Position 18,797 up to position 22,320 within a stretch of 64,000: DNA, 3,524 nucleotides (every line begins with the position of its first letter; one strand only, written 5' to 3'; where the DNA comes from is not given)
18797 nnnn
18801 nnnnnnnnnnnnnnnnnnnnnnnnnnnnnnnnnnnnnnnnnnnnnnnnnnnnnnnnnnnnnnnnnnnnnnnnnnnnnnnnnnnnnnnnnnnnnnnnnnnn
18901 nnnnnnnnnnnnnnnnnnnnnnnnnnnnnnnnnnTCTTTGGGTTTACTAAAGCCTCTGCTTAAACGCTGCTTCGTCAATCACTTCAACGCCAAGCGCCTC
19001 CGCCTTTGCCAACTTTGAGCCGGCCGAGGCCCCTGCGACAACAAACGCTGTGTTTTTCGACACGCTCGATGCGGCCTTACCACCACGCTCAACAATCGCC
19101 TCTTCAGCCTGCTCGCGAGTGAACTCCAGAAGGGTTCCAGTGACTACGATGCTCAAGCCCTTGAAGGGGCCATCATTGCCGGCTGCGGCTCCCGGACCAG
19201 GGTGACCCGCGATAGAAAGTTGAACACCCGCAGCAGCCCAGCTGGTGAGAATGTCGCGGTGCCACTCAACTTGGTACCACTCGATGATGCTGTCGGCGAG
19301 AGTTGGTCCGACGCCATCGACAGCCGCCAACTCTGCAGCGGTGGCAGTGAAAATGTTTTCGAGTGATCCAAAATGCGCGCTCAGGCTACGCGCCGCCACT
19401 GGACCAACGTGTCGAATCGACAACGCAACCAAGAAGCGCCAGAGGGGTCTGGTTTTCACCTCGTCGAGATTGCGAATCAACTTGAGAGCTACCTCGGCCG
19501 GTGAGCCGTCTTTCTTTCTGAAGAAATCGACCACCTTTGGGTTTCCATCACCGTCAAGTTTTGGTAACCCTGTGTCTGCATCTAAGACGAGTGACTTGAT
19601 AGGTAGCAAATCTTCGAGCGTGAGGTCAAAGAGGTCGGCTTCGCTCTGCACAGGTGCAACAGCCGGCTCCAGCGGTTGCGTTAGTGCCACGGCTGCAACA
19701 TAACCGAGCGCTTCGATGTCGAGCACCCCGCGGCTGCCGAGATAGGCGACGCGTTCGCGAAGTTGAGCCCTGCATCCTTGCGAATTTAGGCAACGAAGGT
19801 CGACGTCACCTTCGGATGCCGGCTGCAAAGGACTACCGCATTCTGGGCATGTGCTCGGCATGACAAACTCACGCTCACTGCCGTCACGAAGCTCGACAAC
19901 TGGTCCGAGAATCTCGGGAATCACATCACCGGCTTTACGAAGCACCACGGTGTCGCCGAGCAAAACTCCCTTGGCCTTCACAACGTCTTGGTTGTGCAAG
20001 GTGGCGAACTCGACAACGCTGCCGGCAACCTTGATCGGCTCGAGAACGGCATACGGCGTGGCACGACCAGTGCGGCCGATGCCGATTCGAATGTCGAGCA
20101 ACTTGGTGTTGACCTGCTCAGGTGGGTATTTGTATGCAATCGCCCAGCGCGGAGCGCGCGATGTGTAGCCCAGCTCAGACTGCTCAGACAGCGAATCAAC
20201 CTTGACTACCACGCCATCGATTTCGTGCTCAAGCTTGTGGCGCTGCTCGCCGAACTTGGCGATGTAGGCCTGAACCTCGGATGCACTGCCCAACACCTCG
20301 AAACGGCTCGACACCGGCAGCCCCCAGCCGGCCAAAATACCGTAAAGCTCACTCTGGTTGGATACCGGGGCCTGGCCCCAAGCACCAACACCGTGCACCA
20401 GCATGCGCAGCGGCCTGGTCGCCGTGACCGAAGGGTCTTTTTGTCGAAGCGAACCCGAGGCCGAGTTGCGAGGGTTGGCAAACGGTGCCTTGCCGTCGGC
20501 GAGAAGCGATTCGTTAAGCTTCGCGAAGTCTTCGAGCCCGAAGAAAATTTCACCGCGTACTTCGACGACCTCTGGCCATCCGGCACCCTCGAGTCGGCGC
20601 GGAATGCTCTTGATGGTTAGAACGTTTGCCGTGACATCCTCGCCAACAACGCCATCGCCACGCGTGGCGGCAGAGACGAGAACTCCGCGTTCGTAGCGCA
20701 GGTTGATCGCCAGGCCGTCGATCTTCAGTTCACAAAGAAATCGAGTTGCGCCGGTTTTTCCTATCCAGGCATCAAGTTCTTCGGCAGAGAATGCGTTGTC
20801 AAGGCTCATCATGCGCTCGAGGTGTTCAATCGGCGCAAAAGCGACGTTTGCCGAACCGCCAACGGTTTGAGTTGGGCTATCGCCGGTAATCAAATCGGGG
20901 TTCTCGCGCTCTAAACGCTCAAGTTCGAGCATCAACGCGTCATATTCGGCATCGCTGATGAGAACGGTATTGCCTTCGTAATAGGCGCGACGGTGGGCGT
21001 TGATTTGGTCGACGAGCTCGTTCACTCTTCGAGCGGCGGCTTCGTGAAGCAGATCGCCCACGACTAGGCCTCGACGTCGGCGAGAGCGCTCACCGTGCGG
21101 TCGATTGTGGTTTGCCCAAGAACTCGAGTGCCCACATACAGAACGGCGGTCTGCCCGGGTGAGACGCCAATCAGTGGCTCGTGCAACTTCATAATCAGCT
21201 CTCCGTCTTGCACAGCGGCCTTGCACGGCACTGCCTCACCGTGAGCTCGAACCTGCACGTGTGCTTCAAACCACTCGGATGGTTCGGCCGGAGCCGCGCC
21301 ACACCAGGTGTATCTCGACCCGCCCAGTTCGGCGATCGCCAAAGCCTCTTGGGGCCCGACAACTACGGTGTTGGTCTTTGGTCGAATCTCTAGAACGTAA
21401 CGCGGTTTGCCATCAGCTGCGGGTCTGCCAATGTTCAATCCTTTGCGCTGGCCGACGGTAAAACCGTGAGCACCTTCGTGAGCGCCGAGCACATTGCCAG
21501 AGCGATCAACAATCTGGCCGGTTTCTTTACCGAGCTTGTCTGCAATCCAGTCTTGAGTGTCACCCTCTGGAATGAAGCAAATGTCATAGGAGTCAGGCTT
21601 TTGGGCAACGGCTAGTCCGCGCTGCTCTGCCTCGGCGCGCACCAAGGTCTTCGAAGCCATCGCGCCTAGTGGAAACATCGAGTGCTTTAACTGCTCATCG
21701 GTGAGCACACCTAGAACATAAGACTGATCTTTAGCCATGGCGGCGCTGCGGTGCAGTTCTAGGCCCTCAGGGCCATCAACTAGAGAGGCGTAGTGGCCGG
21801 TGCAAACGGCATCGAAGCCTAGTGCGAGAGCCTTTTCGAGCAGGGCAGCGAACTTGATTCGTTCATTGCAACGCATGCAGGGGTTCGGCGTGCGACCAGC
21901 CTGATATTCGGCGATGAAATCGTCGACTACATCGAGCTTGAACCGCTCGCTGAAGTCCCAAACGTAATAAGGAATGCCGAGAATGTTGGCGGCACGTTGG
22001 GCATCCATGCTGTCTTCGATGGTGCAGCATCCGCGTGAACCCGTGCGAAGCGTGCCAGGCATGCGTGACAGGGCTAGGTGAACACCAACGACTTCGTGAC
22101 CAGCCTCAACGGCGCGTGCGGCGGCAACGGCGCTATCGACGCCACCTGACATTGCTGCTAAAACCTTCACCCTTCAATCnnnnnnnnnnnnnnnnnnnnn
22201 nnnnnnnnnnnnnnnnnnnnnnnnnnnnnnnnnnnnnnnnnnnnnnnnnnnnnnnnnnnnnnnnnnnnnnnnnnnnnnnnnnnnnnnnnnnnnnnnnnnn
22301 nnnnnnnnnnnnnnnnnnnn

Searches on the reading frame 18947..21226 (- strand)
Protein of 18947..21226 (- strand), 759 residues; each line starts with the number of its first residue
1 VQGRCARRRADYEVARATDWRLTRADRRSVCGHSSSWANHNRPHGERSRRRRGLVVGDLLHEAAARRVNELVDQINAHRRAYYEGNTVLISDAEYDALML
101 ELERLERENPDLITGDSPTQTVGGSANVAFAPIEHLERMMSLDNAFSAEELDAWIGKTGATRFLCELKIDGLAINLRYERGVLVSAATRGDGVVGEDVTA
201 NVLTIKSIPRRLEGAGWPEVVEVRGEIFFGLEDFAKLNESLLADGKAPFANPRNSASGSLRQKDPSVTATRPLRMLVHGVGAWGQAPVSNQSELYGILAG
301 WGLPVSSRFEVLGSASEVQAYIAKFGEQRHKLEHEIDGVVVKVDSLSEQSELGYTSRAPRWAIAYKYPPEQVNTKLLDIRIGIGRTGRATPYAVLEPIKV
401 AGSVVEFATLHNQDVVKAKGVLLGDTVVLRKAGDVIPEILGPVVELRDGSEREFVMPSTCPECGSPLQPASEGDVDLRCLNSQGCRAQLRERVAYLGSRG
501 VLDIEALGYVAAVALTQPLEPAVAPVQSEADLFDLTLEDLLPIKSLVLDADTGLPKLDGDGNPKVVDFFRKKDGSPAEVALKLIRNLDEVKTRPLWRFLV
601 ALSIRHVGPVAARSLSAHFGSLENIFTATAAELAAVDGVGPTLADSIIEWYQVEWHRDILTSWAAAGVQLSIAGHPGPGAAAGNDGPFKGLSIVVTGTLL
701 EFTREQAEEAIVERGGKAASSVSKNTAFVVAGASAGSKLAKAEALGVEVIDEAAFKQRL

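Call 11: search_protein_families(library=pfam, proteins=[window:18947-21226:-], max_evalue=0.001)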
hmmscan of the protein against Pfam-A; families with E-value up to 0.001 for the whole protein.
window:18947-21226:- (759 aa): 9 families
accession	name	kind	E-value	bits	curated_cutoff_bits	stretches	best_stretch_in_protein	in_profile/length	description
PF01653.23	DNA_ligase_aden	-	2.6e-90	302.8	27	1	129-370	3-253/253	NAD-dependent DNA ligase adenylation domain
PF03120.22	DNA_ligase_OB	-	9.7e-29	99.5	32.9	1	374-450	2-78/79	NAD-dependent DNA ligase OB-fold domain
PF12826.13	HHH_2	-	2e-20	73.1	27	1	597-659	1-63/64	Helix-hairpin-helix motif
PF00533.33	BRCT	-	9.9e-12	45.4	21.3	1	685-753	3-72/78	BRCA1 C Terminus (BRCT) domain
PF03119.21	DNA_ligase_ZBD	-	3.6e-09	36.8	25.8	1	459-487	1-27/27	NAD-dependent DNA ligase C4 zinc finger domain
PF14520.12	HHH_5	-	5.8e-09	36.7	27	1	599-649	2-53/57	Helix-hairpin-helix domain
PF00633.29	HHH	-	2.5e-07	30.6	24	1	621-649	1-29/30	Helix-hairpin-helix motif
PF22745.1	Nlig-Ia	-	2.2e-05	25.5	27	1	66-113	4-51/92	DNA ligase-like, N-terminal NAD+-binding domain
PF12738.14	PTCB-BRCT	-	0.00066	20.1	22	0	693-750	3-59/63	twin BRCT domain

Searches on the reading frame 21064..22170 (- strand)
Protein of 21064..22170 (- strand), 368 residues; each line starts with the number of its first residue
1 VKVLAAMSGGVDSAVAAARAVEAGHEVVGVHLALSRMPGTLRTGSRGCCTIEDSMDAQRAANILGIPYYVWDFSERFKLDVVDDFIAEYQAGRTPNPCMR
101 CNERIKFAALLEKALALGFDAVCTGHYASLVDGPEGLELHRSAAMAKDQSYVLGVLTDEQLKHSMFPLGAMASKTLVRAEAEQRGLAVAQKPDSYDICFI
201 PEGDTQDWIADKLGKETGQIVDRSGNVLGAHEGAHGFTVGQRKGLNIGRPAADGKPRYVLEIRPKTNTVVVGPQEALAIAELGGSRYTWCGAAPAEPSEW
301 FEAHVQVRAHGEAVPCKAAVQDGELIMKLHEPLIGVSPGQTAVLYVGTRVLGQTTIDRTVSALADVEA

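Call 11: search_protein_families(library=pfam, proteins=[window:21064-22170:-], max_evalue=0.001)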
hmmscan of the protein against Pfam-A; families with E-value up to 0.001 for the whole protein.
window:21064-22170:- (368 aa): 4 families
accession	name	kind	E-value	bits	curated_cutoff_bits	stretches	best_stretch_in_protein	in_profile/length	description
PF03054.22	tRNA_Me_trans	-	1.1e-70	237.8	20.6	1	1-201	1-201/202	tRNA methyl transferase HUP domain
PF20259.3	tRNA_Me_trans_M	-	3.8e-21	74.8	27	1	206-272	1-65/66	tRNA methyl transferase PRC-barrel domain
PF20258.4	tRNA_Me_trans_C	-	5.8e-15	55.8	20.6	1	285-356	7-77/77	Aminomethyltransferase beta-barrel domain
PF02568.20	ThiI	-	0.00093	19.3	20.5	0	2-33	5-36/197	Thiamine biosynthesis protein (ThiI)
